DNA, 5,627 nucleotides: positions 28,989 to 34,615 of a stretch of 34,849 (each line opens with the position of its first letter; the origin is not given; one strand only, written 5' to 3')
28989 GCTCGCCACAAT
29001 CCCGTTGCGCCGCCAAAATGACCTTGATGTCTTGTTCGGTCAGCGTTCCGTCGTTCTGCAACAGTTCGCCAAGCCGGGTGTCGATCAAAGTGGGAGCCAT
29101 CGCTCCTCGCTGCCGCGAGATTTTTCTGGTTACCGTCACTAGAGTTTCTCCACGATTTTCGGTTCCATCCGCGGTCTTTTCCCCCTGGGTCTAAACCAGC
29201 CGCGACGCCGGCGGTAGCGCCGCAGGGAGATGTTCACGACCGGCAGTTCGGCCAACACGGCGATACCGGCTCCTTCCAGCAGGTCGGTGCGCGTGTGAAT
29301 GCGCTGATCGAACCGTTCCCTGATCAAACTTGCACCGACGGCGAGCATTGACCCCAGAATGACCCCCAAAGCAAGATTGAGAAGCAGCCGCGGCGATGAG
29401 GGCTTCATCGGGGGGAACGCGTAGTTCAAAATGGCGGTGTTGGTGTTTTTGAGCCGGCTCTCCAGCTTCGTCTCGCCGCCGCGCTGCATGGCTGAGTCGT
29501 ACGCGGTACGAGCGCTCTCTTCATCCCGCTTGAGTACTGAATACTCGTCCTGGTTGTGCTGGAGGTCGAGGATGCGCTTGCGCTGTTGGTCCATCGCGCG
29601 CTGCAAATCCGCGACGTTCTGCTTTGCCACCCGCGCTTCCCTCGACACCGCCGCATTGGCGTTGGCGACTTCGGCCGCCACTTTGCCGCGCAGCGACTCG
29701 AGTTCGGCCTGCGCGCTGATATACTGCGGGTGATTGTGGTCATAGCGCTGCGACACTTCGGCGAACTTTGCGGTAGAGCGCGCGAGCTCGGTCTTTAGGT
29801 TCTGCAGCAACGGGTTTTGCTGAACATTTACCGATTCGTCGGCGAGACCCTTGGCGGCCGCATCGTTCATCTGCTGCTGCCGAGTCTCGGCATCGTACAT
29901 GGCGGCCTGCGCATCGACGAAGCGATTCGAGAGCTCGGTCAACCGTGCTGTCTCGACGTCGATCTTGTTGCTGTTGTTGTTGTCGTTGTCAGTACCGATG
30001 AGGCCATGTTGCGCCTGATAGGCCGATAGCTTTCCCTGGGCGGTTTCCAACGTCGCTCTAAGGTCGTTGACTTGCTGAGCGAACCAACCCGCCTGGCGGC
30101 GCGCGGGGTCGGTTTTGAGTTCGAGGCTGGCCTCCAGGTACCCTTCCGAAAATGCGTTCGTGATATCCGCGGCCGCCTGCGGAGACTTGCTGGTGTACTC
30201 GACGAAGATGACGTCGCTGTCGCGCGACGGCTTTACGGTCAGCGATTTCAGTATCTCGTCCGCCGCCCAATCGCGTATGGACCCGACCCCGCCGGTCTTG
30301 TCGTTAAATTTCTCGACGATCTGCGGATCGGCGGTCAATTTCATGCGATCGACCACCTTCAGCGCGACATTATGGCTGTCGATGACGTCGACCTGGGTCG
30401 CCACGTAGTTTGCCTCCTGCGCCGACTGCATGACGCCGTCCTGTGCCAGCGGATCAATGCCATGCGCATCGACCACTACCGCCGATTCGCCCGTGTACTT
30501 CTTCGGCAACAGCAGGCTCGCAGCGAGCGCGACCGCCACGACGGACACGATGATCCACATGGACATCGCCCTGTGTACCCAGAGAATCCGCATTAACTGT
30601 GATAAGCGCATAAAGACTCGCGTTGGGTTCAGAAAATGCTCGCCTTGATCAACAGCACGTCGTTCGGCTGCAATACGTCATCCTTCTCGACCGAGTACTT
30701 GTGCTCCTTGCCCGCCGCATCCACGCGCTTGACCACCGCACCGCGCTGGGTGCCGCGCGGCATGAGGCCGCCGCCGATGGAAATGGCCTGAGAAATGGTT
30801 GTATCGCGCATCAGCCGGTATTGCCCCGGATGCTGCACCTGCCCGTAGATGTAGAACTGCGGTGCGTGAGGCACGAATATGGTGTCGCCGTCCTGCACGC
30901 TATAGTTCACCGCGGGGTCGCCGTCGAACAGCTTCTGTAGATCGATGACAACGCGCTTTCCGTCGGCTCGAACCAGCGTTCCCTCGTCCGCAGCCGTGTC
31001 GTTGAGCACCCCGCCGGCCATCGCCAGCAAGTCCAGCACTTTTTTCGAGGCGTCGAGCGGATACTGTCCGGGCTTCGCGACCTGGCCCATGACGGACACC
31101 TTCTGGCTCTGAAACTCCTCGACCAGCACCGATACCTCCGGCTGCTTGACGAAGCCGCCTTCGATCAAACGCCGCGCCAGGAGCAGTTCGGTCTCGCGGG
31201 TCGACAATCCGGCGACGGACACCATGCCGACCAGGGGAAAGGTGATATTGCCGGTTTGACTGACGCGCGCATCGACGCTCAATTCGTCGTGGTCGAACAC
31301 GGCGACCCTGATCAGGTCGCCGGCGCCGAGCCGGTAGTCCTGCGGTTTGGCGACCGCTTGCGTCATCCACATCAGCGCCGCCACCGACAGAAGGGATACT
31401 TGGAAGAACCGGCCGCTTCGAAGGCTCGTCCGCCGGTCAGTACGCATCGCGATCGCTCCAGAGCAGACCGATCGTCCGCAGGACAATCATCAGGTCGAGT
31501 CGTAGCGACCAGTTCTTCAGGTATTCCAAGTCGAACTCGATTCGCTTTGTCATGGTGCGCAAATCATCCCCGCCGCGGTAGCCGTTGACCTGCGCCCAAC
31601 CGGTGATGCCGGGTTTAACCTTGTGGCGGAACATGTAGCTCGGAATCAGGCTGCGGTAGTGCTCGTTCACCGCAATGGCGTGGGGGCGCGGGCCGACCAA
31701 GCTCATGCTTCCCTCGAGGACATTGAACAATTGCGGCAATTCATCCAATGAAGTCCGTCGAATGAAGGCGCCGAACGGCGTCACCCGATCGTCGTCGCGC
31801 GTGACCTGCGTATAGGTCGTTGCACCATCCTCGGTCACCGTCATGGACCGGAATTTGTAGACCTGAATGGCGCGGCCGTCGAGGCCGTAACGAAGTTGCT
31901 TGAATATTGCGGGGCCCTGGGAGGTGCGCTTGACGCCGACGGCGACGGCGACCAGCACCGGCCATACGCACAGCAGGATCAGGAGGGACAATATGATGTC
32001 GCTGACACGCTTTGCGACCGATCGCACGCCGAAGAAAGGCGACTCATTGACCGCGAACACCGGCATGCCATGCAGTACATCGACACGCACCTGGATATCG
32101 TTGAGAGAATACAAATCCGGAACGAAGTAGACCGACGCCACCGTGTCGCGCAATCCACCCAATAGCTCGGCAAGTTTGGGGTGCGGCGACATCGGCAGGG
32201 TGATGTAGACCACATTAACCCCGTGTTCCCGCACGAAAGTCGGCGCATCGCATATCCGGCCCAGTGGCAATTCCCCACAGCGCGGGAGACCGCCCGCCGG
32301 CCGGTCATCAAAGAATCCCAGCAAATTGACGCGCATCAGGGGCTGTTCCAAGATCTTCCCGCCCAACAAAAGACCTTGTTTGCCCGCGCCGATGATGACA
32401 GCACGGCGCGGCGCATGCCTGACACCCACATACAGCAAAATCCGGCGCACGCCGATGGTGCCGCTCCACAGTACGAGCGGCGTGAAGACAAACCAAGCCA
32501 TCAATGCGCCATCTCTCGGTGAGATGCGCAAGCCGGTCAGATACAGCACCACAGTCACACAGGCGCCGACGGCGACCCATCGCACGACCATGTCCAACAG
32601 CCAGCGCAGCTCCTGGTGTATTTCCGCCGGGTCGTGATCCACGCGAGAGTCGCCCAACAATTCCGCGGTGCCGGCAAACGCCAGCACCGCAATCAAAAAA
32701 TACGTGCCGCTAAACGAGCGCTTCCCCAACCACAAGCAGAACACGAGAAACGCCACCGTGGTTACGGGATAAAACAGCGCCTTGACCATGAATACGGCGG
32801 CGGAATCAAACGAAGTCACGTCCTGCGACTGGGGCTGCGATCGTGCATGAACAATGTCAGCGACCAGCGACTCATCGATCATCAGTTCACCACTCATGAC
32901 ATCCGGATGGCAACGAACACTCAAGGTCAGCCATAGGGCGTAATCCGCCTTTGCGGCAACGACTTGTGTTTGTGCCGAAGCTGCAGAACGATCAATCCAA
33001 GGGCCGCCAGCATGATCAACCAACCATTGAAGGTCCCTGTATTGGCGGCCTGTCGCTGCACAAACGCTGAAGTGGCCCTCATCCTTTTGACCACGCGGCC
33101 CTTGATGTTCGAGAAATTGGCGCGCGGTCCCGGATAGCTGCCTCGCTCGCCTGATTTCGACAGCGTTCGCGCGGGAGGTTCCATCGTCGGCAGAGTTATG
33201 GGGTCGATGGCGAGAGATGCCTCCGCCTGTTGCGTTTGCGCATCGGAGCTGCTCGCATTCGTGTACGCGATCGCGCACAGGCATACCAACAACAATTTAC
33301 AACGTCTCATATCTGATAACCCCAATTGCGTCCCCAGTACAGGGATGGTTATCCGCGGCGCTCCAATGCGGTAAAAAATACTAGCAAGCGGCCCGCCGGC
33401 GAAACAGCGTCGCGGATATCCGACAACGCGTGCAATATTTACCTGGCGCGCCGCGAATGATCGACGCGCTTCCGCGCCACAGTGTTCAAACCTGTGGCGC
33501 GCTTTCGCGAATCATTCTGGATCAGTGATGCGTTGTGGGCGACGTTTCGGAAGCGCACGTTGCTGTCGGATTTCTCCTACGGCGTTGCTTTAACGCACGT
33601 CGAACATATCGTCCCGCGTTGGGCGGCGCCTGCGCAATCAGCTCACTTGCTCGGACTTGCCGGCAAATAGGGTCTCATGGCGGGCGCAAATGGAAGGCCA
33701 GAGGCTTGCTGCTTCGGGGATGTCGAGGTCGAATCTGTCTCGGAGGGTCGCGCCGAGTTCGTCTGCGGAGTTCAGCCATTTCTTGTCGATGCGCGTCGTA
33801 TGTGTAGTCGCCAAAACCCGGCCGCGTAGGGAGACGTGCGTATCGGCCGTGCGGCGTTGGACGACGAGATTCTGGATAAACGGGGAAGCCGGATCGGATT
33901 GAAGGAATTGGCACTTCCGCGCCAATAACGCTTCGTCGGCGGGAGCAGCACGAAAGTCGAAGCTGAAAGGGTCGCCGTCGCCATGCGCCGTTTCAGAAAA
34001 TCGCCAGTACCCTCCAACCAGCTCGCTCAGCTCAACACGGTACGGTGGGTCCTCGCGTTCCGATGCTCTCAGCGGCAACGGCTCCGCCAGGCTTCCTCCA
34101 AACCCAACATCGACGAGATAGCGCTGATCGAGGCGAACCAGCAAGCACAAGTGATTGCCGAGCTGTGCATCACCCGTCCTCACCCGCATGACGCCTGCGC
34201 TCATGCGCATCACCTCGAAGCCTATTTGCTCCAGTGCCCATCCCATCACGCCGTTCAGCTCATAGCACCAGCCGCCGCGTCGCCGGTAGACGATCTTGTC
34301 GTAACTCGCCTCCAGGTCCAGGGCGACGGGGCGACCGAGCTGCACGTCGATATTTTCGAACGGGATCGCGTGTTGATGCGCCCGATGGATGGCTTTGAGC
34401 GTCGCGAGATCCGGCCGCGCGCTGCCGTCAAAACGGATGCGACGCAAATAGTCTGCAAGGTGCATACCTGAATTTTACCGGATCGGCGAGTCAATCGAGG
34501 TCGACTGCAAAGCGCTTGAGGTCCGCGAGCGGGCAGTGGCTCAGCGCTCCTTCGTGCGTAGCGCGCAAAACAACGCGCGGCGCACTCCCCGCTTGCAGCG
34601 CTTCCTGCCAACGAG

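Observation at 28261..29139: EPS 'tyrosine kinase' with dead-looking P-loop and no Tyr cluster, but tandem MshEN-type c-di-GMP-binding motifs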

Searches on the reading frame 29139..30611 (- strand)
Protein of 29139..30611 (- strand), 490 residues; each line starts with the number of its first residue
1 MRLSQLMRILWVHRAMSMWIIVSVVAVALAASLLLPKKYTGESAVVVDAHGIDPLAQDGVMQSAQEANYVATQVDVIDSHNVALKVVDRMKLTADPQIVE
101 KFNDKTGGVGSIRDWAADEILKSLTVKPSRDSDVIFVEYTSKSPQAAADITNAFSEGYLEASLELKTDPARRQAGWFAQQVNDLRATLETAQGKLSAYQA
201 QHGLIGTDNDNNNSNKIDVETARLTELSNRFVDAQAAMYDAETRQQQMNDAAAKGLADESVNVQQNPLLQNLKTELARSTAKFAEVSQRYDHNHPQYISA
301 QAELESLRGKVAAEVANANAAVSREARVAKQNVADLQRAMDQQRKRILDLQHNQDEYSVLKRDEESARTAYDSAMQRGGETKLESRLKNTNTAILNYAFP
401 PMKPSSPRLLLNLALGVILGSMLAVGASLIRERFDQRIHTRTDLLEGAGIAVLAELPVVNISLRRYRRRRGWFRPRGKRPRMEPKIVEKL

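Call 3: search_protein_families(library=pfam, proteins=[window:29139-30611:-], max_evalue=0.01)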
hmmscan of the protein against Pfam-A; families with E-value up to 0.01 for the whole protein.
window:29139-30611:- (490 aa): 2 families
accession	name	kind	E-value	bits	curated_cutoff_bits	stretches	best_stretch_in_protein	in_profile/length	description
PF13807.11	GNVR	-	9.2e-08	32.3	27.7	1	359-432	8-81/82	G-rich domain on putative tyrosine kinase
PF02706.20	Wzz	-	7.8e-06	26.6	25.5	1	3-88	5-89/91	Chain length determinant protein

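Call 4: search_protein_families(library=ncbifam, proteins=[window:29139-30611:-], max_evalue=0.01)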
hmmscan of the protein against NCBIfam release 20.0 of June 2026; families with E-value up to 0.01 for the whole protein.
window:29139-30611:- (490 aa): 8 families
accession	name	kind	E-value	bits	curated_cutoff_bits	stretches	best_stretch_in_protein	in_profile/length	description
TIGR03017.1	EpsF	equivalog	3.5e-135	451.2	422.75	1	1-456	1-443/444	chain length determinant protein EpsF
TIGR03007.1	pepcterm_ChnLen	equivalog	1.3e-38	132.5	278.85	1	4-470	4-474/498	XrtA system polysaccharide chain length determinant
TIGR01005.1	eps_transp_fam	subfamily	7.3e-34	117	411.7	1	3-459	6-480/754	exopolysaccharide transport protein family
NF008568.0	PRK11519.1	equivalog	6e-16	57.8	1068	2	118-202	212-297/720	tyrosine-protein kinase Wzc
TIGR01006.1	polys_exp_MPA1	subfamily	6.9e-15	55.1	296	1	383-457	148-222/226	CspC family polysaccharide chain length determinant protein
NF007350.0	PRK09841.1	equivalog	1.1e-14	53.5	1248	1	343-470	358-484/726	tyrosine-protein kinase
TIGR02168.1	SMC_prok_B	equivalog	0.0011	16.8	567.35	1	173-375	687-884/1181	chromosome segregation protein SMC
NF007699.1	PRK10381.1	equivalog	0.002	17.1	300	0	3-47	29-73/368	LPS O-antigen length regulator Wzz(fepE)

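Call 61: search_solved_structures(query=window:29142-30611:-, max_evalue=0.001, show_alignments=2)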
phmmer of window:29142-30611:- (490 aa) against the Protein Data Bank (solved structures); distinct sequences matched with E-value up to 0.001: 8.
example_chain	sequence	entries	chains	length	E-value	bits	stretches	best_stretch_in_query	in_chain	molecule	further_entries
9xgv_A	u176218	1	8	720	6.4e-13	51.9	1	119-200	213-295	Tyrosine-protein kinase wzc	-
9r62_I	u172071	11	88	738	8.2e-13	51.5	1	119-200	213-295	Tyrosine-protein kinase wzc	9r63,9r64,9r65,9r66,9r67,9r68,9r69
9exo_H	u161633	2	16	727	3.2e-12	49.6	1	335-471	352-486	Putative transmembrane protein Wzc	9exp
7nhr_A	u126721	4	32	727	3.3e-12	49.5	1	335-471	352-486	Putative transmembrane protein Wzc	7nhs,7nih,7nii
7ni2_A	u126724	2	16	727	3.4e-12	49.5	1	335-471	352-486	Tyrosine-protein kinase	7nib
9i2q_D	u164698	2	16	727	3.4e-12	49.5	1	335-471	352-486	Putative transmembrane protein Wzc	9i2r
9exq_D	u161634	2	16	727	3.5e-12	49.5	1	335-471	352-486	Putative transmembrane protein Wzc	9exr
26gs_A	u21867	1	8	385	1.1e-08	37.9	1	119-201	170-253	Tyrosine-protein kinase wzc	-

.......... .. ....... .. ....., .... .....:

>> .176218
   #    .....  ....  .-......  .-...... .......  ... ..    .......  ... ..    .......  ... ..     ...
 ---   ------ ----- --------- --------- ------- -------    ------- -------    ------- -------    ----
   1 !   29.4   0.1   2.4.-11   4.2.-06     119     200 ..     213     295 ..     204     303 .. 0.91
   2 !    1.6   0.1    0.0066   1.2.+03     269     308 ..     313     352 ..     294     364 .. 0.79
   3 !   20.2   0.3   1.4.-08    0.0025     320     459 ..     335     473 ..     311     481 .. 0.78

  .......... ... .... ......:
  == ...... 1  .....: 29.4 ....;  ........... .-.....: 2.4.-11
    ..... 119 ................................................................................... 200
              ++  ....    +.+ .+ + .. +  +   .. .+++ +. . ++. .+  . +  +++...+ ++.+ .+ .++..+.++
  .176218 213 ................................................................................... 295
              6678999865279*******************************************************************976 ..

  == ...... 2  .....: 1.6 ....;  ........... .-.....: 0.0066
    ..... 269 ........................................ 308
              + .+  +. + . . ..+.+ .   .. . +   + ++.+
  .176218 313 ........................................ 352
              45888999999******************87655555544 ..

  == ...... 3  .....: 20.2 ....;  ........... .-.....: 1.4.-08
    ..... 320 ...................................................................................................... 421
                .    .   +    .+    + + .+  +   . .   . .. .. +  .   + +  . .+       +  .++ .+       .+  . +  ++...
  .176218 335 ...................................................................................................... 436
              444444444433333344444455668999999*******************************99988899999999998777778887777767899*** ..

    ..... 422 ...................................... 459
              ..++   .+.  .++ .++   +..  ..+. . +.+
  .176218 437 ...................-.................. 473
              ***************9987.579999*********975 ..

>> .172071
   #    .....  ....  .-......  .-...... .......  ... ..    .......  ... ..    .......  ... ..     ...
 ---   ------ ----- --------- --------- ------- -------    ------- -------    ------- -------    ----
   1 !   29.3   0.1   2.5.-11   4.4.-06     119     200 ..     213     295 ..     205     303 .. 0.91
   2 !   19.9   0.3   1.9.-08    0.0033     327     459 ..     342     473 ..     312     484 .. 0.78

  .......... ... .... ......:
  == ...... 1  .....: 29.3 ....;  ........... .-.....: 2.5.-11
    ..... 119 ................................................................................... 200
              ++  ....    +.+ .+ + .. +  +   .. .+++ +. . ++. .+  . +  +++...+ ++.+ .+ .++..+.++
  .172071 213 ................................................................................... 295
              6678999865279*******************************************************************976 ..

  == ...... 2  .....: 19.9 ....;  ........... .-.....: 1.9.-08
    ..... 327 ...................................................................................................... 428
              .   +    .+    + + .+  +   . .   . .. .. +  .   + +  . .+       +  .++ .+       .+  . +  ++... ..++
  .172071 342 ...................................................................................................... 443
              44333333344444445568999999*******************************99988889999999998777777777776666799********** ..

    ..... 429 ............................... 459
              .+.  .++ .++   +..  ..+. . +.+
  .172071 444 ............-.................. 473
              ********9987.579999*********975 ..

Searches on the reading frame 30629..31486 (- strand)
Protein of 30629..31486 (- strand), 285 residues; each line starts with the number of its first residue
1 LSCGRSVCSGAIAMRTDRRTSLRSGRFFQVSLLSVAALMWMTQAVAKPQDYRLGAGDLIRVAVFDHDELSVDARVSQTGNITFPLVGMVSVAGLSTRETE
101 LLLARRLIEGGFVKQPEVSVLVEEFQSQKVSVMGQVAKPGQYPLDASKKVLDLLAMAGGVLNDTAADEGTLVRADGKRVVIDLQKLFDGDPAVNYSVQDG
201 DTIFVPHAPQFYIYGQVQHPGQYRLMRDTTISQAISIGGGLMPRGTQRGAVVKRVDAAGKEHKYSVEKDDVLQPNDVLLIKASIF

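Call 3: search_protein_families(library=pfam, proteins=[window:30629-31486:-], max_evalue=0.01)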
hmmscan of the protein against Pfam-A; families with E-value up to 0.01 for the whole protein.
window:30629-31486:- (285 aa): 3 families
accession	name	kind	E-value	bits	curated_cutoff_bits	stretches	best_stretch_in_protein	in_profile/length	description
PF02563.21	Poly_export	-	4.8e-23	81.6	28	1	46-122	2-76/77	Polysaccharide biosynthesis/export protein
PF10531.15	SLBB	-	3e-17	62.6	27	2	211-259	2-49/55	SLBB domain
PF22461.2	SLBB_2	-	1e-16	61.2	27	2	128-205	1-79/79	SLBB domain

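Call 4: search_protein_families(library=ncbifam, proteins=[window:30629-31486:-], max_evalue=0.01)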
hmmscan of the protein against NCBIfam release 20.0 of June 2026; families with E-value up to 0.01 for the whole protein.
window:30629-31486:- (285 aa): 5 families
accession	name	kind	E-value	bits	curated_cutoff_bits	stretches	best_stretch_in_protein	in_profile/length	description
TIGR03028.1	EpsE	equivalog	1.1e-76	257.3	262.65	1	50-285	1-239/239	polysaccharide export protein EpsE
TIGR03027.2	pepcterm_export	equivalog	1.1e-29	103.3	180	1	49-207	1-166/169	XrtA/PEP-CTERM system exopolysaccharide export protein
NF011658.0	PRK15078.1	subfamily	1.5e-25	89.8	333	1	48-244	82-291/380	polysaccharide export protein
NF041843.1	EpsY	equivalog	2.2e-20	72.8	320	1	46-175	48-175/211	exopolysaccharide export protein EpsY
NF011722.0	PRK15175.1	equivalog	0.00051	19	456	1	55-282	88-318/355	Vi polysaccharide ABC transporter protein VexA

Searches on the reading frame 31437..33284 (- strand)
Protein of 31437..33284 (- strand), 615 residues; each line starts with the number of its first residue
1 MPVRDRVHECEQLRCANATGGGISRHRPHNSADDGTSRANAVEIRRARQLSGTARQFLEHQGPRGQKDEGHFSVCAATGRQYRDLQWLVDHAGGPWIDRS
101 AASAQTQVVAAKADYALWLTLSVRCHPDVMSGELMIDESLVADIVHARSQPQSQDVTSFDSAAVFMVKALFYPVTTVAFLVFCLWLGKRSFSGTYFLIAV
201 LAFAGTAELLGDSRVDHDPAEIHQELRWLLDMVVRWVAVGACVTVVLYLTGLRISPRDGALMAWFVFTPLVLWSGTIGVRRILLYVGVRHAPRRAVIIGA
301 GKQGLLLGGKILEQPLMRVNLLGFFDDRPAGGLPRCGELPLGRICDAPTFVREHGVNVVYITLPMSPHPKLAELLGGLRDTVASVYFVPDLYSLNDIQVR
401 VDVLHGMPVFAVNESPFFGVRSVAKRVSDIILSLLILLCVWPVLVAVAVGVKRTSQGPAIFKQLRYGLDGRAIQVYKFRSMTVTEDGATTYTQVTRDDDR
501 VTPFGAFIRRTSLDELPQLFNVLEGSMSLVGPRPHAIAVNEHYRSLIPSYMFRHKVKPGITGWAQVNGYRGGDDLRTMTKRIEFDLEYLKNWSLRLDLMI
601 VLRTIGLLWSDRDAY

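Call 3: search_protein_families(library=pfam, proteins=[window:31437-33284:-], max_evalue=0.01)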
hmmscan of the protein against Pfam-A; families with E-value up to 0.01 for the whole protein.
window:31437-33284:- (615 aa): 2 families
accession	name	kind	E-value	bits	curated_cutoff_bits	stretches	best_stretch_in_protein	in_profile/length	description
PF02397.22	Bac_transf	-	5e-64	215.6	27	1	425-606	1-175/179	Bacterial sugar transferase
PF13727.12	CoA_binding_3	-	7.4e-20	72.1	25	1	230-389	19-175/175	CoA-binding domain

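Call 4: search_protein_families(library=ncbifam, proteins=[window:31437-33284:-], max_evalue=0.01)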
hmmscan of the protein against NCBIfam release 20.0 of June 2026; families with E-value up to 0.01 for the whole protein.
window:31437-33284:- (615 aa): 10 families
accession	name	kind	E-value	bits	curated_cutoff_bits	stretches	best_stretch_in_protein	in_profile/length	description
TIGR03023.1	WcaJ_sugtrans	equivalog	4.7e-132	441.5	410.75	1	193-615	32-453/453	undecaprenyl-phosphate glucose phosphotransferase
TIGR03025.1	EPS_sugtrans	subfamily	2.3e-123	412.8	295.55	1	185-615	22-445/445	exopolysaccharide biosynthesis polyprenyl glycosylphosphotransferase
NF007518.0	PRK10124.1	equivalog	2.5e-103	346.3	684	1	260-606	111-455/464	undecaprenyl-phosphate glucose phosphotransferase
TIGR03013.1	EpsB_2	subfamily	5.2e-63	213.7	393.35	1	221-607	55-435/443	TIGR03013 family XrtA/PEP-CTERM system glycosyltransferase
TIGR03022.1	WbaP_sugtrans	subfamily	1.3e-62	212.6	403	1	182-614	18-455/456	undecaprenyl-phosphate galactose phosphotransferase WbaP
NF050817.1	PolSacchBiosHfsE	equivalog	4.6e-62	210.3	750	1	295-614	143-465/467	polysaccharide biosynthesis protein HfsE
NF041877.1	EPS_EpsZ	equivalog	1.1e-43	149.6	800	1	230-608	72-452/459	exopolysaccharide biosynthesis polyisoprenyl-phosphate hexose-1-phosphate transferase EpsZ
NF052601.1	undeca_RfbP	equivalog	1e-37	129.7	330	1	422-610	42-237/244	undecaprenyl-phosphate galactose phosphotransferase family protein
NF011751.0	PRK15204.1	equivalog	1.5e-32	112.9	907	1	422-609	277-470/476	undecaprenyl-phosphate galactose phosphotransferase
NF045514.1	glycotran_HepC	equivalog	1.2e-21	77.1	140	1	422-537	114-214/220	heterocyst development glycosyltransferase HepC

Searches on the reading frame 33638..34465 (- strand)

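Call 53: search_protein_families(library=pfam, proteins=[window:33638-34465:-], max_evalue=0.001)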
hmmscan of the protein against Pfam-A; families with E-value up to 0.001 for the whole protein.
window:33638-34465:- (275 aa): 1 family
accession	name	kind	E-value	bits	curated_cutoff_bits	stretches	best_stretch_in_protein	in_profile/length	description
PF00797.23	Acetyltransf_2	-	4.2e-54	184.3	22.8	1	19-250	1-236/240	N-acetyltransferase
